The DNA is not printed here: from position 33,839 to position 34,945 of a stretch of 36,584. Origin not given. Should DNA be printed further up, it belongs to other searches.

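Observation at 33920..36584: Head-to-tail array of at least three paralogous lipoproteins with an unassignable N-domain and a C-terminal Ig-like domain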

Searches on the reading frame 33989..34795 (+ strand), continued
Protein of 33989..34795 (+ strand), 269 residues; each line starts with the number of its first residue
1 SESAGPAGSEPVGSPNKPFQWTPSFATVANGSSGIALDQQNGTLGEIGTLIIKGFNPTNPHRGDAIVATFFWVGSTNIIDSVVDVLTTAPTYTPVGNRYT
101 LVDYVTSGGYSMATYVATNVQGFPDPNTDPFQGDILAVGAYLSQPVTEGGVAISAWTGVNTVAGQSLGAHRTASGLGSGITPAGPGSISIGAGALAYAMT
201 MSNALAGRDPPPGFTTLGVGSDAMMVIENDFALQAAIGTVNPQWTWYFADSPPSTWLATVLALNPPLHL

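Call 37: search_protein_families(library=ncbifam, proteins=[L008:15201-16163:+, L008:16202-17206:+, L008:17200-18468:+, L008:18458-19300:+, L008:19267-20124:+, L008:9215-9772:+, L008:8095-9249:-], max_evalue=0.00001)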
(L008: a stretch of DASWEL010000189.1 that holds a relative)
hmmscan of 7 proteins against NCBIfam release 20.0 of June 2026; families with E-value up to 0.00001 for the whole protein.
L008:15201-16163:+ (320 aa): 9 families
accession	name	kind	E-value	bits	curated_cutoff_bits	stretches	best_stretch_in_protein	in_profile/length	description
TIGR03006.1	pepcterm_polyde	equivalog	1.1e-100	336.2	276.2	1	31-296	3-269/272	XrtA system polysaccharide deacetylase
TIGR02764.1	spore_ybaN_pdaB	equivalog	7.4e-16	58.5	237.4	1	62-148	19-105/191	polysaccharide deacetylase family sporulation protein PdaB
TIGR04243.1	nodulat_NodB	equivalog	2.1e-14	53.5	240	1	64-147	17-101/197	chitooligosaccharide deacetylase NodB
NF045821.1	PgAcgDacpgdA1_Bac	equivalog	6.5e-13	48.2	400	1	64-147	103-186/282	peptidoglycan-N-acetylglucosamine deacetylase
TIGR02873.1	spore_ylxY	hypoth_equivalog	2.4e-11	43.4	391.5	1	65-150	101-186/268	probable sporulation protein, polysaccharide deacetylase family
TIGR02884.1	spore_pdaA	equivalog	1.6e-09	37.8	298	1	63-147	51-135/224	delta-lactam-biosynthetic de-N-acetylase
NF045820.1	PgAcgDacpgdA_Strep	equivalog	2.5e-08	33.1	800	1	62-147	281-366/463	peptidoglycan-N-acetylglucosamine deacetylase PgdA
NF045822.1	PgAcgDacpgdA2_Bac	equivalog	5.2e-08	32.5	400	1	56-166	76-186/274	peptidoglycan-N-acetylglucosamine deacetylase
TIGR03212.1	uraD_N-term-dom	equivalog_domain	3.5e-06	26.3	424.6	1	67-171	82-182/297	allantoinase PuuE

L008:16202-17206:+ (334 aa): 2 families
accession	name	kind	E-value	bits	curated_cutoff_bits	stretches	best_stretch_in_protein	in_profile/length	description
TIGR03019.1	pepcterm_femAB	equivalog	1.9e-89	300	260.35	1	7-334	2-330/330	FemAB family XrtA/PEP-CTERM system-associated protein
NF047883.1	UAcmpLyAlTFemX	equivalog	1.3e-09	37.9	500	1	132-242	158-272/337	UDP-N-acetylmuramoylpentapeptide-lysine N(6)-alanyltransferase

L008:17200-18468:+ (422 aa): 7 families
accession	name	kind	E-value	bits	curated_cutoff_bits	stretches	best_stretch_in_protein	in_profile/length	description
NF008687.0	PRK11706.1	equivalog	6.2e-21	74.6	375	1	56-217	36-195/375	dTDP-4-amino-4,6-dideoxygalactose transaminase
TIGR02379.1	ECA_wecE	subfamily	5e-17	61.7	434.85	1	67-216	47-195/376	dTDP-4-amino-4,6-dideoxy-D-glucose transaminase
TIGR03588.1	PseC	equivalog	4.1e-16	58.9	423.5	1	60-214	39-197/380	UDP-4-amino-4,6-dideoxy-N-acetyl-beta-L-altrosamine transaminase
TIGR04181.1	NHT_00031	hypoth_equivalog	2.5e-14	52.9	420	1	58-216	37-209/359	LegC family aminotransferase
TIGR04427.1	PLP_DesI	equivalog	1e-12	47.9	650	1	70-214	71-211/390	dTDP-4-dehydro-6-deoxyglucose aminotransferase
NF008658.2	PRK11658.1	equivalog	1.4e-09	37.1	631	1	72-213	54-192/379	UDP-4-amino-4-deoxy-L-arabinose aminotransferase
NF011936.0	PRK15407.1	equivalog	4.3e-07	29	423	1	115-216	135-236/440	lipopolysaccharide biosynthesis protein RfbH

L008:18458-19300:+ (280 aa): 1 family
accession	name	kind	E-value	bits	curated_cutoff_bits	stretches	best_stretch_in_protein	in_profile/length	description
TIGR01444.1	fkbM_fam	subfamily_domain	1.4e-19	71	37.7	1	78-217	2-132/143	FkbM family methyltransferase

L008:19267-20124:+ (285 aa): 0 families

L008:9215-9772:+ (185 aa): 4 families
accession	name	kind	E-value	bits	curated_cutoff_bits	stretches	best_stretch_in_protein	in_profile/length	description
NF008486.0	PRK11391.1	equivalog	1.7e-20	74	247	1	37-177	8-143/148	phosphotyrosine-protein phosphatase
NF007520.0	PRK10126.1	equivalog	8e-20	71.8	243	1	38-181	5-143/147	low molecular weight protein-tyrosine-phosphatase Wzb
NF010053.0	PRK13530.1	subfamily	6.2e-09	36.3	215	1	36-165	4-117/133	arsenate reductase (thioredoxin)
TIGR02691.1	arsC_pI258_fam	equivalog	5.6e-08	33.1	174.3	1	40-170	3-127/129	arsenate reductase (thioredoxin)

L008:8095-9249:- (384 aa): 31 families (the best 25 are shown)
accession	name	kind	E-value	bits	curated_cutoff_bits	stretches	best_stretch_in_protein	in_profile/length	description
NF011728.1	PRK15181.1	equivalog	8.8e-73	245.3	760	1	63-373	16-340/348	Vi polysaccharide biosynthesis UDP-N-acetylglucosaminuronic acid C-4 epimerase TviC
TIGR04180.1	EDH_00030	hypoth_equivalog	6.1e-56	189.7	475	1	66-355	2-294/297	NAD-dependent 4,6-dehydratase LegB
TIGR01179.1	galE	equivalog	6.6e-56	189.5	262.3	1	66-370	3-325/332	UDP-glucose 4-epimerase GalE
TIGR01181.1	dTDP_gluc_dehyt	equivalog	8.2e-52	176.3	365.1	1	64-376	1-317/321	dTDP-glucose 4,6-dehydratase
TIGR02197.1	heptose_epim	equivalog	1.5e-38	132.7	274.6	1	66-371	2-314/316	ADP-glyceromanno-heptose 6-epimerase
NF007956.0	PRK10675.1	subfamily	7.8e-32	110.7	394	1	63-367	1-326/338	UDP-glucose 4-epimerase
NF007490.0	PRK10084.1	subfamily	2.9e-28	98.9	649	2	199-375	162-339/361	dTDP-glucose 4,6-dehydratase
NF007582.0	PRK10217.1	equivalog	2.5e-27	95.9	698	1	64-371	3-332/355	dTDP-glucose 4,6-dehydratase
NF047922.1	GDPFucSynFcl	equivalog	2.1e-25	89.8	500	1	64-372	4-303/308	GDP-L-fucose synthase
NF008872.0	PRK11908.1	equivalog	1.7e-24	86.5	294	1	64-321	3-271/349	bifunctional UDP-4-keto-pentose/UDP-xylose synthase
TIGR03466.1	HpnA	hypoth_equivalog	2.2e-24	86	367.65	1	64-247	2-183/327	hopanoid-associated sugar epimerase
NF042422.1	oxyalk_red_OleD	equivalog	4.7e-24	85.4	580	1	63-321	1-250/329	2-alkyl-3-oxoalkanoate reductase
NF042423.1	oxyalk_red_Shew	equivalog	1.5e-20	73.6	580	1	64-293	10-226/331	2-alkyl-3-oxoalkanoate reductase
NF008360.0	PRK11150.1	equivalog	2.4e-20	73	452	1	66-315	3-248/310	ADP-glyceromanno-heptose 6-epimerase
TIGR03589.1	PseB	equivalog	2.4e-17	62.9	407.75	1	65-272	7-199/324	UDP-N-acetylglucosamine 4,6-dehydratase (inverting)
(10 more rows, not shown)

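Call 45: fold_search(model_id=the predicted structure, library=viral)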
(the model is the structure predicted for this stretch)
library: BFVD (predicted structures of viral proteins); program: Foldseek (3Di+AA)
matches with E <= 10: 1171; with E <= 0.001: 61
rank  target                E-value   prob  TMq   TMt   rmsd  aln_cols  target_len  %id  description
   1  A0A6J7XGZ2            7.6e-10  1.00  0.68  0.28   2.9       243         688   14  Uncharacterized protein [uncultured Caudovirales phage]
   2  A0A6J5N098            8.1e-10  1.00  0.63  0.65   4.8       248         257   11  Uncharacterized protein [uncultured Caudovirales phage]
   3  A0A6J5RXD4            1.8e-09  1.00  0.68  0.36   3.0       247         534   16  Uncharacterized protein [uncultured Caudovirales phage]
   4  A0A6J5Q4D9            2.9e-08  1.00  0.62  0.42   3.9       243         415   14  Uncharacterized protein [uncultured Caudovirales phage]
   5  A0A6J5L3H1            5.6e-08  1.00  0.68  0.77   2.9       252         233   14  Uncharacterized protein [uncultured Caudovirales phage]
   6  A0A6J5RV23            1.2e-07  1.00  0.59  0.49   4.1       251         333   13  Ig-like domain-containing protein [uncultured Caudovirales phage]
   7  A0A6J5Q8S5            1.8e-07  1.00  0.56  0.71   5.4       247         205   18  Uncharacterized protein [uncultured Caudovirales phage]
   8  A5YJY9                2.5e-07  1.00  0.59  0.54   5.1       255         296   17  Minor tail protein [Mycobacterium phage Tweety]
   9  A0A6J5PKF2            2.5e-07  1.00  0.61  0.65   4.7       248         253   14  Uncharacterized protein [uncultured Caudovirales phage]
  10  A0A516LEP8            2.6e-07  1.00  0.57  0.40   4.9       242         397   14  (no name in the UniProt tables at hand)
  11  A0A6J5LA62            3.3e-07  1.00  0.61  0.65   4.4       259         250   16  Uncharacterized protein [uncultured Caudovirales phage]
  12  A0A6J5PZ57            4.0e-07  1.00  0.63  0.73   3.9       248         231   12  Uncharacterized protein [uncultured Caudovirales phage]
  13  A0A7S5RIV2            4.5e-07  1.00  0.56  0.69  11.0       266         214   11  Uncharacterized protein [Rhizobium phage RHph_I1_6]
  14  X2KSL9                1.1e-06  1.00  0.61  0.52   7.8       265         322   14  Minor tail protein [Mycobacterium phage Hawkeye]
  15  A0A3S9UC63            1.1e-06  1.00  0.58  0.68  10.8       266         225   14  (no name in the UniProt tables at hand)
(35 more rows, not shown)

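Call 47: search_protein_families(library=phrogs, alignment_id=A2, max_evalue=1)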
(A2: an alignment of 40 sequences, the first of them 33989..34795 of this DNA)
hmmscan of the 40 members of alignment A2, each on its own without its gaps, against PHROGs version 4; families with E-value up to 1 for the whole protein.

A. member 1, window:33989-34795:+ (269 aa): 0 families

B. families by the number of members that match (of 40 scanned): 12 families
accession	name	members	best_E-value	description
phrog_32638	-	2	0.045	-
phrog_5972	-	2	0.13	-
phrog_3428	-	1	0.029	holin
phrog_35081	-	1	0.065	-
phrog_37071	-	1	0.12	-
phrog_18899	-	1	0.15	-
phrog_32379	-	1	0.16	-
phrog_9458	-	1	0.21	-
phrog_30165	-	1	0.28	-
phrog_1768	-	1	0.37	endolysin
phrog_14275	-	1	0.44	-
phrog_30044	-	1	0.87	-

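Call 55: search_protein_families(library=ncbifam, proteins=[L042:130-1356:+, L042:2141-2902:+, L042:3151-5421:+, L042:17197-19260:+, L042:19321-20424:+], max_evalue=0.000001)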
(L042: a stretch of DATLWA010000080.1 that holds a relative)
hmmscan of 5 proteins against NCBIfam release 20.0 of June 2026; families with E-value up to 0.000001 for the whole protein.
L042:130-1356:+ (408 aa): 17 families
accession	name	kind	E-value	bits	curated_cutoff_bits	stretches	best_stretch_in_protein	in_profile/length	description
NF051886.1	XaaProDiPepCaul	equivalog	4.9e-62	210.2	500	2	160-401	160-398/398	Xaa-Pro dipeptidase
NF006689.0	PRK09237.1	equivalog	4.9e-13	48.4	371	1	22-100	4-79/383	amidohydrolase/deacetylase family metallohydrolase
NF006056.0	PRK08204.1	subfamily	2.5e-12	46.3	391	1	23-83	5-66/449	hypothetical protein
TIGR01224.1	hutI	equivalog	5.8e-12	45.1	298.15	1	40-86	3-51/377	imidazolonepropionase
NF004636.0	PRK05985.1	subfamily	2.1e-11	43.3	408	1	37-84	14-61/398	amidohydrolase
TIGR03178.1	allantoinase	equivalog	2.3e-11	43.2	357.85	1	38-227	15-188/441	allantoinase AllB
NF011989.0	PRK15446.2-5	equivalog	6.5e-09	35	565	0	40-82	20-61/385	alpha-D-ribose 1-methylphosphonate 5-triphosphate diphosphatase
TIGR02033.1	D-hydantoinase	equivalog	2.5e-08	33.3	393.25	1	23-112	1-82/454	dihydropyrimidinase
NF006839.0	PRK09357.1-4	equivalog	2.6e-08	32.9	576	1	23-98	2-72/422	dihydroorotase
NF006679.0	PRK09228.1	subfamily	3.2e-08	32.8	351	0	43-83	34-78/433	guanine deaminase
NF009941.0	PRK13404.1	subfamily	3.8e-08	32.4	647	0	38-112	19-87/478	dihydropyrimidinase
NF005557.0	PRK07228.1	equivalog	5e-08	32.1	522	0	38-84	19-65/445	5'-deoxyadenosine deaminase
NF005759.0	PRK07583.1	equivalog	1.2e-07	30.7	403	0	36-83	36-83/438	cytosine deaminase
NF011990.0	PRK15446.2-6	subfamily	1.9e-07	30.1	233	0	331-400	317-382/390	alpha-D-ribose 1-methylphosphonate 5-triphosphate diphosphatase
TIGR02967.1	guan_deamin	equivalog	6e-07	28.8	375.4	0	42-84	8-54/401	guanine deaminase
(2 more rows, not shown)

L042:2141-2902:+ (253 aa): 0 families

L042:3151-5421:+ (756 aa): 181 families (the best 25 are shown)
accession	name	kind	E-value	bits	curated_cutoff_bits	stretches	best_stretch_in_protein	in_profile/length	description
NF052233.1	CphA_assoc_ABC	equivalog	4.3e-195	650.3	880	1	45-754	38-745/766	cyanophycin metabolism-associated ABC transporter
TIGR02203.1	MsbA_lipidA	equivalog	2.1e-132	442.5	602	1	175-753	3-570/572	lipid A export permease/ATP-binding protein MsbA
TIGR02204.1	MsbA_rel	hypoth_equivalog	5.9e-131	437.9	780.4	1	170-753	2-576/576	ABC transporter, permease/ATP-binding protein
TIGR00958.1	3a01208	subfamily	1.4e-125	420.3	874.6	1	171-748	146-710/711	antigen peptide transporter 2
NF010178.0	PRK13657.1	equivalog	1.3e-115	387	733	1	173-749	6-567/588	glucan ABC transporter ATP-binding protein/ permease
NF045513.1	HepA_fam_ABC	equivalog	2.6e-111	373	725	1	259-752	119-609/610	heterocyst formation ABC transporter subunit HepA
TIGR01846.1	type_I_sec_HlyB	subfamily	7.4e-108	361.6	725.55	1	184-752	137-692/694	type I secretion system permease/ATPase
NF008055.0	PRK10789.1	equivalog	7.7e-104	348.2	845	1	185-752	15-571/590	SmdA family multidrug ABC transporter permease/ATP-binding protein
NF008381.0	PRK11176.1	equivalog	8.6e-103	344.7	867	1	172-753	11-580/582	lipid A ABC transporter ATP-binding protein/permease MsbA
TIGR03797.1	NHLM_micro_ABC2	equivalog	2.8e-92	310.4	709.4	1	181-752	131-685/686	NHLP bacteriocin export ABC transporter permease/ATPase subunit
TIGR03375.1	type_I_sec_LssB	subfamily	5.3e-91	306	693.1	1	233-740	187-691/696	type I secretion system permease/ATPase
TIGR02857.1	CydD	equivalog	3.8e-90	303.3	435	1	186-721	3-527/529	thiol reductant ABC exporter subunit CydD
TIGR03796.1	NHLM_micro_ABC1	equivalog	6.4e-90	302.3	853.3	1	125-748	92-708/710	NHLP family bacteriocin export ABC transporter peptidase/permease/ATPase subunit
TIGR01193.1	bacteriocin_ABC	subfamily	2e-87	294.4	523.85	1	186-749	156-706/708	peptide cleavage/export ABC transporter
TIGR01192.1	chvA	subfamily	3.3e-87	293.5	585.4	1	173-748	6-566/585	glucan export ABC transporter ATP-binding protein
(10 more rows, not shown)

L042:17197-19260:+ (687 aa): 7 families
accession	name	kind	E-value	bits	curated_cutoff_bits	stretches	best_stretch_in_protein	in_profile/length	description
TIGR02800.1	propeller_TolB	equivalog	7.4e-102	341.4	343.15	4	394-560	247-409/418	Tol-Pal system beta propeller repeat protein TolB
NF002183.0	PRK01029.1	equivalog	1.8e-60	205.2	405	4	392-479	291-378/429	Tol-Pal system protein TolB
NF053518.1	DipepPtdsDpp5Prph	equivalog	6e-60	203.5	900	4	399-470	35-106/655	dipeptidyl-peptidase Dpp5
NF033523.0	lasso_peptidase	equivalog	2.4e-38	132.3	400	1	367-470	32-132/638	Atxe2 family lasso peptide isopeptidase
NF003124.0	PRK04043.1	equivalog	2.8e-19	69.2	428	2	47-141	247-339/419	Tol-Pal system protein TolB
NF052339.1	hydrazine_alpha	equivalog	1.2e-17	63.1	800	0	59-125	85-153/804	hydrazine synthase subunit alpha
TIGR02171.1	Fb_sc_TIGR02171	subfamily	3.2e-08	32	544.35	0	415-462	340-389/912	TIGR02171 family lipoprotein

L042:19321-20424:+ (367 aa): 0 families

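Call 69: search_dna_similar(query=window:33989-34795:+, collection=phages, mode=protein, max_evalue=1, max_rows=10)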
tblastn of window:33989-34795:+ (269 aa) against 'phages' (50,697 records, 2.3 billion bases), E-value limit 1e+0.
Records with a match: 2; places in all: 2; records where one place covers at least 80% of the query: 0.
Best place of each record, by identity: <60% 2.
By first word of the organism name: Rhodoferax 2.
By host as written in the record: Rhodoferax sp. IMCC26218 2.
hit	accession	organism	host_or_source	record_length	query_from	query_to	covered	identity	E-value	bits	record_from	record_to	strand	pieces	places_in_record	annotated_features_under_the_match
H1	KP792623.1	Rhodoferax phage P26218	Rhodoferax sp. IMCC26218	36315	29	131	38%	28.2%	3e-1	39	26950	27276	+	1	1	coat protein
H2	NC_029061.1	Rhodoferax phage P26218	Rhodoferax sp. IMCC26218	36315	29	131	38%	28.2%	3e-1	39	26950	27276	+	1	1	major head protein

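Call 72: search_protein_families(library=pfam, proteins=[L016:861-2864:-, L044:2303-4297:-, L034:765-2657:-, L055:3-1778:-, L060:7956-9764:-, L025:775-2343:+, L018:17551-19065:-, L023:8338-9750:+, L057:721-2271:+, L049:17966-19120:+], max_evalue=0.00001)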
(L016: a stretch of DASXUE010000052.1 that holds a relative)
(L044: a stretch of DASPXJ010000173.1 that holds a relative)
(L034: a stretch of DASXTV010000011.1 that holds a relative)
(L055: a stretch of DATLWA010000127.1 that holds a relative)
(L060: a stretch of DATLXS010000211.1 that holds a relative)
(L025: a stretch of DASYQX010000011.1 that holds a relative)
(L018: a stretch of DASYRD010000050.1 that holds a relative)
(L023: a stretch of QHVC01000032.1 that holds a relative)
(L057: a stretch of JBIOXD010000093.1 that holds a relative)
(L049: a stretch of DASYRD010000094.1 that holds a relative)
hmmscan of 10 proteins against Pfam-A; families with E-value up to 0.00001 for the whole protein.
L016:861-2864:- (668 aa): 1 family
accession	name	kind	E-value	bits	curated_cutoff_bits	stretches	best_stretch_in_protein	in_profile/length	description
PF00528.27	BPD_transp_1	-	1.3e-16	61.4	26.4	1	466-662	8-179/184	Binding-protein-dependent transport system inner membrane component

L044:2303-4297:- (665 aa): 1 family
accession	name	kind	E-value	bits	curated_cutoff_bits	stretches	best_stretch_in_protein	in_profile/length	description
PF00528.27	BPD_transp_1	-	4.5e-15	56.3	26.4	1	464-649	2-173/184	Binding-protein-dependent transport system inner membrane component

L034:765-2657:- (631 aa): 1 family
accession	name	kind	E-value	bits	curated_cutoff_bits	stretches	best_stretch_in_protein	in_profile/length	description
PF00528.27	BPD_transp_1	-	7.9e-13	49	26.4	1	431-625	3-180/184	Binding-protein-dependent transport system inner membrane component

L055:3-1778:- (592 aa): 1 family
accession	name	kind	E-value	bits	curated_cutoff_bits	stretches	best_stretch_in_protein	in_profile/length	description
PF13520.12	AA_permease_2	-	2.3e-18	66.7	27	1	96-494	25-406/427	Amino acid permease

L060:7956-9764:- (603 aa): 2 families
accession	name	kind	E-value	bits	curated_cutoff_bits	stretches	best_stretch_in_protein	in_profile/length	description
PF00654.25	Voltage_CLC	-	1.1e-78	265.3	24.8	1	83-417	1-345/346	Voltage gated chloride channel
PF00571.33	CBS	-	1.4e-16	61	24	2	451-510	1-55/57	CBS domain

L025:775-2343:+ (523 aa): 1 family
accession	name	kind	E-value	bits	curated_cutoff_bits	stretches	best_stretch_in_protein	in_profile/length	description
PF07690.21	MFS_1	-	1.2e-49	169.5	33.4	1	34-420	6-346/347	Major Facilitator Superfamily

L018:17551-19065:- (505 aa): 2 families
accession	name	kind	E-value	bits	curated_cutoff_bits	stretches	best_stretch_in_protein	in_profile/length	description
PF13520.12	AA_permease_2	-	7.9e-56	190.2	27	1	61-465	7-410/427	Amino acid permease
PF00324.27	AA_permease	-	3.3e-26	92.4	24.6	1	72-469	18-426/470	Amino acid permease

L023:8338-9750:+ (471 aa): 1 family
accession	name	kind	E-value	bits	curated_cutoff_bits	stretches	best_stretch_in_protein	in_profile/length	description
PF01554.23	MatE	-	2.7e-41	141.4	24.9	2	30-191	1-160/161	MatE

L057:721-2271:+ (517 aa): 1 family
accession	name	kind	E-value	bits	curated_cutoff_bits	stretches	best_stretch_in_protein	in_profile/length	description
PF04932.20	Wzy_C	-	3.4e-24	85.8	31.7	1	250-398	3-149/149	O-Antigen ligase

L049:17966-19120:+ (385 aa): 1 family
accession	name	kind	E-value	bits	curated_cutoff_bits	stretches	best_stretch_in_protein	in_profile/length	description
PF00892.27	EamA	-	1.4e-33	116.4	28.2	2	235-367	2-133/135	EamA-like transporter family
